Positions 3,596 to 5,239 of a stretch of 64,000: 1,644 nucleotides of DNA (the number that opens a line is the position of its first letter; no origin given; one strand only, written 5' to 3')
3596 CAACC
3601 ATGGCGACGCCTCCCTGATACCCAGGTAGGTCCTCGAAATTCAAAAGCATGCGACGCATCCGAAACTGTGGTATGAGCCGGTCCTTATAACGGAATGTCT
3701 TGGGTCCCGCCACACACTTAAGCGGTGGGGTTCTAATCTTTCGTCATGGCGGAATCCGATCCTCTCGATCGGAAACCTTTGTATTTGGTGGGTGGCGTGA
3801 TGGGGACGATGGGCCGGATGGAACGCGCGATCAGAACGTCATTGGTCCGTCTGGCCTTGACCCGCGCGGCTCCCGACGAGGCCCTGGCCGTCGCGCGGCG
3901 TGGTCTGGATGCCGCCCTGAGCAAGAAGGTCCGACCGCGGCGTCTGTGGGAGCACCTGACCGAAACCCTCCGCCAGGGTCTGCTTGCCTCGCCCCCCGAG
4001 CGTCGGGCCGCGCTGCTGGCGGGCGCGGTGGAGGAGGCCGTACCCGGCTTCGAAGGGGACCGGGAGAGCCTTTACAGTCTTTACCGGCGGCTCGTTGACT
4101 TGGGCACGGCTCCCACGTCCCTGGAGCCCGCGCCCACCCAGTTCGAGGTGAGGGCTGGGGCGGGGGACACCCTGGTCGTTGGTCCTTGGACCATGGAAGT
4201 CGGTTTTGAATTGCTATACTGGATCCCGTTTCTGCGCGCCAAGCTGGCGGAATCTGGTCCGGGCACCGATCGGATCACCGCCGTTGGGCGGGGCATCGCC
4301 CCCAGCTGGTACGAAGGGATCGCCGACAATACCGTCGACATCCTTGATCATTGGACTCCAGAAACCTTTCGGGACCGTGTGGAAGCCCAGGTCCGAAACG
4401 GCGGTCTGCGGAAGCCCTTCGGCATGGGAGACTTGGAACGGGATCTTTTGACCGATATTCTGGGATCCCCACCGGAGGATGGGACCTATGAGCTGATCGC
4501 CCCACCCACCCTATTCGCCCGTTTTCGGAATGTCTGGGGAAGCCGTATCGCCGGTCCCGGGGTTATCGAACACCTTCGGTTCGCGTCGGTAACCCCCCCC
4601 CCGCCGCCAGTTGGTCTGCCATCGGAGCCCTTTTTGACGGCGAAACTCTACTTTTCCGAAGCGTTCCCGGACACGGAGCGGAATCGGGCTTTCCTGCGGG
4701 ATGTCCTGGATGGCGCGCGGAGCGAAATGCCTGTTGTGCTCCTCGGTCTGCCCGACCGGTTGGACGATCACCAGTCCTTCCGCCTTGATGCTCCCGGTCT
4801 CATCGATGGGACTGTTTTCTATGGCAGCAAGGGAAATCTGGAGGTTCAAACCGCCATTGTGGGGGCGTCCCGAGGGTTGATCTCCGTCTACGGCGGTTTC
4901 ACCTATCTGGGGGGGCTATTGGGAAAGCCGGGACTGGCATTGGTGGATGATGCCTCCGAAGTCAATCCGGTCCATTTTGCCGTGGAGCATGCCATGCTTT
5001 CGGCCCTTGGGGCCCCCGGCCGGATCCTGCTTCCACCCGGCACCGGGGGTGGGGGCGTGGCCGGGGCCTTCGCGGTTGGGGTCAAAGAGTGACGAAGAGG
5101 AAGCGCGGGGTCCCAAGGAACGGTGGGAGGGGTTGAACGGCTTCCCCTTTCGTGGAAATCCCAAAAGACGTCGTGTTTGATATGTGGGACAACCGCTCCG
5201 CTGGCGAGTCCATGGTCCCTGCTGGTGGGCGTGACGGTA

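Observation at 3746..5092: Uncharacterised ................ domain present twice in the window (second copy about 54300-55283)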

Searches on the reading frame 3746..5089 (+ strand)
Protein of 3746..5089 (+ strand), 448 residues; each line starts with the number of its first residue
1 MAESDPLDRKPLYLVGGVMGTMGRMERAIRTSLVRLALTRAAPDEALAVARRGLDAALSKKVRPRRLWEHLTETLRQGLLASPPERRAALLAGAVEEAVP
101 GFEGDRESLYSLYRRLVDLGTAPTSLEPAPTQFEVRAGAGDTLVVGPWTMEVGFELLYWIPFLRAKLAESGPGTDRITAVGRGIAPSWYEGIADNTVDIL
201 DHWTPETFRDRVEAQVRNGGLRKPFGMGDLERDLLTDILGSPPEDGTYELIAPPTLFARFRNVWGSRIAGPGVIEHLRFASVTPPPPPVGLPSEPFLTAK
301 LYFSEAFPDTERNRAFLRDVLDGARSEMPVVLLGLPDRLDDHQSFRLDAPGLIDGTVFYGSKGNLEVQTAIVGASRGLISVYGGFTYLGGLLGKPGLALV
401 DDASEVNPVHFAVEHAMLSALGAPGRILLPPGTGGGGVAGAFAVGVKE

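Call 6: search_protein_families(library=pfam, proteins=[window:3746-5089:+], max_evalue=1)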
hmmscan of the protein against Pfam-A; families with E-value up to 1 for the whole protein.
window:3746-5089:+ (448 aa): 0 families

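Call 7: search_protein_families(library=ncbifam, proteins=[window:3746-5089:+], max_evalue=1)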
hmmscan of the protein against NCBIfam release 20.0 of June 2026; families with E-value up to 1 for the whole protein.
window:3746-5089:+ (448 aa): 1 family
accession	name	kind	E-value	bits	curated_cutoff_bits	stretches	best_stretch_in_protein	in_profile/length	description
NF002223.0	PRK01117.1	equivalog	0.26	10.1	402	1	167-217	116-166/430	adenylosuccinate synthase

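Call 11: find_homologous_proteins(query=window:3746-5089:+)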
Query window:3746-5089:+ (448 aa): 27 proteins with E <= 0.001 among 8000 candidates.
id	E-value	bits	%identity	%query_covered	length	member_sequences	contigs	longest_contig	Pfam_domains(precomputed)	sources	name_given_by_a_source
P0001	4.5e-279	944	100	95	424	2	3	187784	-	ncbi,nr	ncbi:MAG: hypothetical protein K9H25_01380 [Rhodospirillum sp.]|nr:hypothetical protein [Rhodospiril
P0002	1.1e-81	293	44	80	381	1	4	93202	-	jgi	jgi:hypothetical protein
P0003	2.1e-47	180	39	65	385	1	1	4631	-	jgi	jgi:hypothetical protein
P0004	4.9e-41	159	37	61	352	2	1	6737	-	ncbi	-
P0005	5.1e-41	159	38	56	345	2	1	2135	-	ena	-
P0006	2.8e-40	157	37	62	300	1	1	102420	-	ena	-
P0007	2.2e-39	154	38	56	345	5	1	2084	-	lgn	-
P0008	2.6e-39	153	35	63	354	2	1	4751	-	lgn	-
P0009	7.9e-39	152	36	61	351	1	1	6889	-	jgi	jgi:hypothetical protein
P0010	1.4e-38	151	33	69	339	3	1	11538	-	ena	-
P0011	2.1e-38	150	36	61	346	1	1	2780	-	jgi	jgi:hypothetical protein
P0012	8.1e-38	148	34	85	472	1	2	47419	-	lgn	-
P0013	2.0e-37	147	32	63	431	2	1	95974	-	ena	-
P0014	7.7e-37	145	37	57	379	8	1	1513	-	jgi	jgi:hypothetical protein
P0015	8.1e-37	145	37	62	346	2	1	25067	-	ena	-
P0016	1.5e-36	144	35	61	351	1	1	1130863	-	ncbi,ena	-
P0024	9.9e-31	125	34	62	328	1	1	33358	-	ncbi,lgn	-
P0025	6.4e-24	103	33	60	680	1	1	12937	PF00005.34,PF13304.13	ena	-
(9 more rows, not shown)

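Call 29: find_encoding_contigs(protein=P0002, flank=8000, max_places=2)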
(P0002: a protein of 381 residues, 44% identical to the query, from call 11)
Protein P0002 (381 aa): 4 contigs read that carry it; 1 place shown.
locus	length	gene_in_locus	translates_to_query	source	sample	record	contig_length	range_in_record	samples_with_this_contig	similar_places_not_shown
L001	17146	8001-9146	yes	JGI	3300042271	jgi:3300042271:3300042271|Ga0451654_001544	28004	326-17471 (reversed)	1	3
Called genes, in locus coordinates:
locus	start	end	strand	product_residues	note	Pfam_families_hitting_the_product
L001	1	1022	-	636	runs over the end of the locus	PF00456:Transketolase_N, PF13292:DXP_synthase_N, PF09364:XFP_N (weak), PF00676:E1_dh (weak), PF02779:Transket_pyr, PF02780:Transketolase_C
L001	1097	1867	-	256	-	PF02348:CTP_transf_3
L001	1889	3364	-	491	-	PF00171:Aldedh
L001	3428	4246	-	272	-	PF00106:adh_short, PF01370:Epimerase (faint), PF08659:KR, PF13561:adh_short_C2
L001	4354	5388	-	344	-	PF01370:Epimerase, PF04321:RmlD_sub_bind (weak), PF16363:GDP_Man_Dehyd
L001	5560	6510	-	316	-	-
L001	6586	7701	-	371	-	PF01467:CTP_transf_like, PF13489:Methyltransf_23, PF13847:Methyltransf_31 (weak), PF08241:Methyltransf_11, PF08242:Methyltransf_12, PF13649:Methyltransf_25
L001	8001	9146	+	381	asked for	-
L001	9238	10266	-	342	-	PF13641:Glyco_tranf_2_3 (weak), PF00535:Glycos_transf_2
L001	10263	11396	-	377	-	-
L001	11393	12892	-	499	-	-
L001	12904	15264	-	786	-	-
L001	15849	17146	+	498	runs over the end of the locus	-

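Call 30: find_encoding_contigs(protein=P0016, flank=8000, max_places=2)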
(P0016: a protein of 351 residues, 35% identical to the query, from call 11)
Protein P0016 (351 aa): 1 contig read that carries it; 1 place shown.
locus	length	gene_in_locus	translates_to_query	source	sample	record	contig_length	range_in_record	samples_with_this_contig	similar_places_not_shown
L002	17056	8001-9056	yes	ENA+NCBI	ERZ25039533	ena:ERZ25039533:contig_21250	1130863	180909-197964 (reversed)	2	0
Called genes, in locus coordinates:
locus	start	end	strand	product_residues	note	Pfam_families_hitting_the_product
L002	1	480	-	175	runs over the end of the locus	PF19480:DUF6016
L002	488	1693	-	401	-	PF08421:Methyltransf_13, PF13489:Methyltransf_23, PF08241:Methyltransf_11 (weak), PF08242:Methyltransf_12 (weak), PF08484:Methyltransf_14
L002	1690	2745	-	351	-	PF08240:ADH_N, PF16912:Glu_dehyd_C (weak), PF00107:ADH_zinc_N, PF13602:ADH_zinc_N_2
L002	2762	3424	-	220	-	PF13489:Methyltransf_23, PF13847:Methyltransf_31, PF08241:Methyltransf_11, PF08242:Methyltransf_12, PF13649:Methyltransf_25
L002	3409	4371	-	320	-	PF02779:Transket_pyr, PF02780:Transketolase_C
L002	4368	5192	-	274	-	PF00456:Transketolase_N, PF13292:DXP_synthase_N (faint), PF00676:E1_dh (weak)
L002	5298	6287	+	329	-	PF05050:Methyltransf_21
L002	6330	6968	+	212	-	-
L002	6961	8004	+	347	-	PF01636:APH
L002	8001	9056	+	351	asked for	-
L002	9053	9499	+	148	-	PF01467:CTP_transf_like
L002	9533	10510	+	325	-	-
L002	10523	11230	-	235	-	-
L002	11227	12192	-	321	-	PF01061:ABC2_membrane (weak)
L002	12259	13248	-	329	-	-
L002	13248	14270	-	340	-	-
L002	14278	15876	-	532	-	-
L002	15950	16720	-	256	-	-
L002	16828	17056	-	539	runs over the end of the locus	-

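Call 31: find_encoding_contigs(protein=P0013, flank=8000, max_places=2)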
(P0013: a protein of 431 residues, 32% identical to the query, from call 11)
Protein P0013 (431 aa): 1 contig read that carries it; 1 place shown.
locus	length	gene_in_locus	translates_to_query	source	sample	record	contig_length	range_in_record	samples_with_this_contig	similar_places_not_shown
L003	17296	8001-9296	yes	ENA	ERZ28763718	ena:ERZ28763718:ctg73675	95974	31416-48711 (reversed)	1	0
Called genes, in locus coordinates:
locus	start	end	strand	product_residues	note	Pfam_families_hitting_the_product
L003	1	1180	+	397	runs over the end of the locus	PF02350:Epimerase_2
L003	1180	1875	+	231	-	PF02348:CTP_transf_3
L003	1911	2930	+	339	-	PF13489:Methyltransf_23, PF08241:Methyltransf_11, PF08242:Methyltransf_12, PF13649:Methyltransf_25, PF13847:Methyltransf_31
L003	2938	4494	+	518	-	-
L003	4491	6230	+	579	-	-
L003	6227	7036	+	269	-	PF00551:Formyl_trans_N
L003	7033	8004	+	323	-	PF01522:Polysacc_deac_1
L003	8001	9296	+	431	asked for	-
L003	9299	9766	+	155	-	-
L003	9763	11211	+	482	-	-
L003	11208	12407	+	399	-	-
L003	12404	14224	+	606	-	-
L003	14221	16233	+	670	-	PF00535:Glycos_transf_2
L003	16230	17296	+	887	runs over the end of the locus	-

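Call 42: search_protein_families(library=ncbifam, proteins=[L001:1100-1867:-, L001:1892-3364:-, L001:3431-4246:-, L002:6961-8001:+], max_evalue=0.01)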
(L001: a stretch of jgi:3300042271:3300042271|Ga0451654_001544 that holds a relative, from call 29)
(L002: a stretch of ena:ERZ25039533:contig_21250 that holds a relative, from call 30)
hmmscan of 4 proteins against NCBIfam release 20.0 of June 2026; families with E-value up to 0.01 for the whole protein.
L001:1100-1867:- (256 aa): 6 families
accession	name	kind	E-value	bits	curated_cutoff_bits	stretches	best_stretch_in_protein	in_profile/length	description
TIGR03584.1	PseF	equivalog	9.2e-36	123.5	205.7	1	7-135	1-127/222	pseudaminic acid cytidylyltransferase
NF003952.0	PRK05450.1-5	subfamily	4.5e-09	35.8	193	1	6-70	3-67/250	3-deoxy-manno-octulosonate cytidylyltransferase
NF003950.0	PRK05450.1-3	subfamily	1.2e-08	34.6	234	1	7-69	4-66/248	3-deoxy-manno-octulosonate cytidylyltransferase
NF009905.0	PRK13368.1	subfamily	2.1e-07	30.5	255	1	6-69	3-66/243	3-deoxy-manno-octulosonate cytidylyltransferase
TIGR00466.1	kdsB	equivalog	4.4e-07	29.5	155.2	1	7-72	4-68/241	3-deoxy-manno-octulosonate cytidylyltransferase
NF003948.0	PRK05450.1-1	equivalog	2e-06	27.2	281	1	5-71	5-70/248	3-deoxy-manno-octulosonate cytidylyltransferase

L001:1892-3364:- (491 aa): 45 families (the best 25 are shown)
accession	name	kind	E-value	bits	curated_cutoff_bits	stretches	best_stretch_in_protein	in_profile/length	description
NF052305.1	DioxValDhHalo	equivalog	8e-129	430.6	750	1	11-485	5-482/483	2,5-dioxovalerate dehydrogenase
NF042993.1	AlphKGSA_gudD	equivalog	4e-128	428.2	770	1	11-484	4-480/481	alpha-ketoglutaric semialdehyde dehydrogenase GucD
TIGR02299.1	HpaE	equivalog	2.8e-117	392.3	638.35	1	13-490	3-482/488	5-carboxymethyl-2-hydroxymuconate semialdehyde dehydrogenase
NF010000.0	PRK13473.1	subfamily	4.8e-117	391.5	615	1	13-485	5-473/475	aminobutyraldehyde dehydrogenase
TIGR01804.1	BADH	equivalog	2.8e-114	382.2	668.6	1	15-480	2-467/467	betaine-aldehyde dehydrogenase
NF009725.0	PRK13252.1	equivalog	5.8e-114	381.2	593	1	13-487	9-482/488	betaine-aldehyde dehydrogenase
NF006916.0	PRK09407.1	equivalog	3.1e-113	379.2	521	1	23-482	31-490/526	succinic semialdehyde dehydrogenase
NF045735.1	PaDhStyDPseudo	equivalog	2.2e-112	376.2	850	1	14-483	6-480/483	phenylacetaldehyde dehydrogenase StyD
NF045736.1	PaDhStyDRhodo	equivalog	2.7e-111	372.5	800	1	15-482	7-475/479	phenylacetaldehyde dehydrogenase StyD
TIGR01780.1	SSADH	subfamily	4e-109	365.5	646.35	1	30-480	1-448/448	succinate-semialdehyde dehydrogenase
NF007497.0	PRK10090.1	equivalog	5e-101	338.8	500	1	12-485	8-478/480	aldehyde dehydrogenase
NF008415.0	PRK11241.1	equivalog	7.4e-100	334.9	828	1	13-484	13-480/482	NADP-dependent succinate-semialdehyde dehydrogenase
TIGR03216.1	OH_muco_semi_DH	equivalog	5.7e-99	331.9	693.25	1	30-485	18-480/481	2-hydroxymuconic semialdehyde dehydrogenase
NF002852.0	PRK03137.1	subfamily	2.4e-98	330.2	648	1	9-482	35-510/514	L-glutamate gamma-semialdehyde dehydrogenase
NF050084.1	pip_6_carb_DH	equivalog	1.5e-97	327.5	730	1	31-477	2-453/475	L-piperidine-6-carboxylate dehydrogenase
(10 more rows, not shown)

L001:3431-4246:- (272 aa): 210 families (the best 25 are shown)
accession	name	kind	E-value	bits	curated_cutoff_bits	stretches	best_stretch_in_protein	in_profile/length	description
NF006619.0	PRK09186.1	equivalog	1.3e-48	165.8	255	1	9-270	3-255/256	oxidoreductase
NF006070.0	PRK08213.1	subfamily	2.4e-41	142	279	1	2-271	4-258/259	gluconate 5-dehydrogenase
NF005309.0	PRK06841.1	subfamily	4.8e-41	140.9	286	1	3-271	8-254/255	GolD/DthD family dehydrogenase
NF004774.0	PRK06114.1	equivalog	1.6e-40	139.1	360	1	3-271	9-261/262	SDR family oxidoreductase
NF005559.1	PRK07231.1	subfamily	4.8e-39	134.3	215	1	8-270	2-248/249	glucose 1-dehydrogenase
NF006132.0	PRK08277.1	subfamily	1.6e-37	129.4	281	1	1-271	1-276/280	D-mannonate oxidoreductase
NF052558.1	MBtsdlDhBudC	equivalog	6.7e-34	117.6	270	1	9-271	2-243/250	meso-2,3-butanediol dehydrogenase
NF005067.0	PRK06484.1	equivalog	3.4e-33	115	713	1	8-271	7-253/524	short chain dehydrogenase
NF009466.0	PRK12826.1-2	subfamily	5.6e-33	114.4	222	1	10-270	3-245/248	3-oxoacyl-ACP reductase FabG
NF005467.0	PRK07060.1-5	equivalog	1.7e-32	113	360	1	2-271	1-244/245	SDR family oxidoreductase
NF005446.0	PRK07035.1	equivalog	2.2e-31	109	373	1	2-270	3-254/255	SDR family oxidoreductase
NF053701.1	CsHdxCHCADhChcB2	equivalog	3.1e-31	108.7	350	1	9-271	2-244/245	cis-4-hydroxycyclohexanecarboxylate dehydrogenase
NF004791.0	PRK06138.1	equivalog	4.7e-31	108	312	1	8-271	3-251/252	SDR family oxidoreductase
NF004198.0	PRK05653.1-3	equivalog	4.8e-31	108.1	296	1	9-269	6-246/248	3-oxoacyl-ACP reductase FabG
NF005711.0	PRK07523.1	subfamily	6.9e-31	107.7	413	1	1-271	1-253/255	SDR family oxidoreductase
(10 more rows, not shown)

L002:6961-8001:+ (347 aa): 1 family
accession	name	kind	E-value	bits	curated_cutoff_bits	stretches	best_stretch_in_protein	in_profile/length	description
NF041256.1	GntI_guanitoxin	equivalog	0.0082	15.5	357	0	216-251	183-218/282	guanitoxin biosynthesis pre-guanitoxin N-oxide kinase GntI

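Call 64: list_cluster_members(proteins=[P0001, P0004, P0016, P0024, P0178, P0199, P0210, P0212, P0220, P0263])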
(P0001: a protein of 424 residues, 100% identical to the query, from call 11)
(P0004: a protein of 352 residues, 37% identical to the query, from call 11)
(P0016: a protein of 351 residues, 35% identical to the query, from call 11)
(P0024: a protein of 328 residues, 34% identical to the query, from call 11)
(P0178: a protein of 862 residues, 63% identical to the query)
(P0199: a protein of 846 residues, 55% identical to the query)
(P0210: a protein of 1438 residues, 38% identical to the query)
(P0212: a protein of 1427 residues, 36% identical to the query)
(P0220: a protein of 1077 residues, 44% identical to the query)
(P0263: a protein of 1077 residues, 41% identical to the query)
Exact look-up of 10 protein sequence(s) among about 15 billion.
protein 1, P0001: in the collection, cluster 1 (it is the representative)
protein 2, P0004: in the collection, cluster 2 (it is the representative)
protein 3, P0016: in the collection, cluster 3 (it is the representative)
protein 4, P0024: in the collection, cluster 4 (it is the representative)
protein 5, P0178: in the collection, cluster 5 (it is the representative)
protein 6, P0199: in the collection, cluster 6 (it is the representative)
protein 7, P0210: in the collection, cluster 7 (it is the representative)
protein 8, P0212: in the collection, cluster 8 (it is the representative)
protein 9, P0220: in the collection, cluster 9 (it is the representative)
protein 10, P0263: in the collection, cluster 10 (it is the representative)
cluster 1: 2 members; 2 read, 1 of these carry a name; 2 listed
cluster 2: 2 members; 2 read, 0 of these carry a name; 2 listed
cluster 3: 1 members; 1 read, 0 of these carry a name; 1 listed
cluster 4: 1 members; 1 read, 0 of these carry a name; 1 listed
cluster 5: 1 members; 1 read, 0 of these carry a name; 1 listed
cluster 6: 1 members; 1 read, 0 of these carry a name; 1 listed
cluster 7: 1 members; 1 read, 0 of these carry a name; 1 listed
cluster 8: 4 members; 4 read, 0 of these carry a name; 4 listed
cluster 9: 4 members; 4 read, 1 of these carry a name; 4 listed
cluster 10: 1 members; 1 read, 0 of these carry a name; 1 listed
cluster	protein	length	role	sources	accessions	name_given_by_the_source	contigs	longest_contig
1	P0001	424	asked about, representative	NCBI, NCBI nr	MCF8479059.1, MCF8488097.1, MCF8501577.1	MAG: hypothetical protein K9H25_01380 [Rhodospirillum sp.] | hypothetical protein [Rhodospirillum sp.]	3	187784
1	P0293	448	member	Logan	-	-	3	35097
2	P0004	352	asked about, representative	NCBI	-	-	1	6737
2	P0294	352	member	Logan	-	-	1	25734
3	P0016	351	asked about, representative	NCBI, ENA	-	-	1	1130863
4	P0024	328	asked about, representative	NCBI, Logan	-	-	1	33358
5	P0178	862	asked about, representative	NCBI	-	-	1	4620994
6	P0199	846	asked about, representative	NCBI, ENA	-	-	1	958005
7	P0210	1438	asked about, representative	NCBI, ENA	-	-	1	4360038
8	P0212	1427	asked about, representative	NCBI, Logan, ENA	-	-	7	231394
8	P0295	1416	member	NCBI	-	-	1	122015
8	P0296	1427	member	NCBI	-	-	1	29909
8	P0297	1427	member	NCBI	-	-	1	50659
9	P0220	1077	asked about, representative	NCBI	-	-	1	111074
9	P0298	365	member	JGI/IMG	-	hypothetical protein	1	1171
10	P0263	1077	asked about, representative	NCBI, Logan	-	-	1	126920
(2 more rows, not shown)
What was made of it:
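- Checked: One small correction: the NCBI record for the identical protein (MCF8479059, 'hypothetical protein K9H25_01380', Rhodospirillum sp. MAG) starts at Met25, which is nt 3818 (calls 11, 64).
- Tried and rejected: Source names for 10 clusters (call 64).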

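Call 74: find_encoding_contigs(protein=P0025, flank=8000, max_places=1)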
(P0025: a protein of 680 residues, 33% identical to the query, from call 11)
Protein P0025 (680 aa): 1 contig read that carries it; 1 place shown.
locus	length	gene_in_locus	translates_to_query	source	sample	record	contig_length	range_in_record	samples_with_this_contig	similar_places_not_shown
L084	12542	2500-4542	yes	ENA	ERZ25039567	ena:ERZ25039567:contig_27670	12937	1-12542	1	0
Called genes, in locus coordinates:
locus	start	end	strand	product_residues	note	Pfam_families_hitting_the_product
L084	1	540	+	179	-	?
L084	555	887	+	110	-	-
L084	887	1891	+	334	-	-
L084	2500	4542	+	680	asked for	PF13304:AAA_21 (faint), PF00005:ABC_tran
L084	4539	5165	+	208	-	-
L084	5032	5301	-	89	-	-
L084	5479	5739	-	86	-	-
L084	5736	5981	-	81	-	-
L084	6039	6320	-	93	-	-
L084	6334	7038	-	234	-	-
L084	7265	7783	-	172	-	-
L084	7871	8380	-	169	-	-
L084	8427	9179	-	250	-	PF11611:DUF4352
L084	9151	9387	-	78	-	-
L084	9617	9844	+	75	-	-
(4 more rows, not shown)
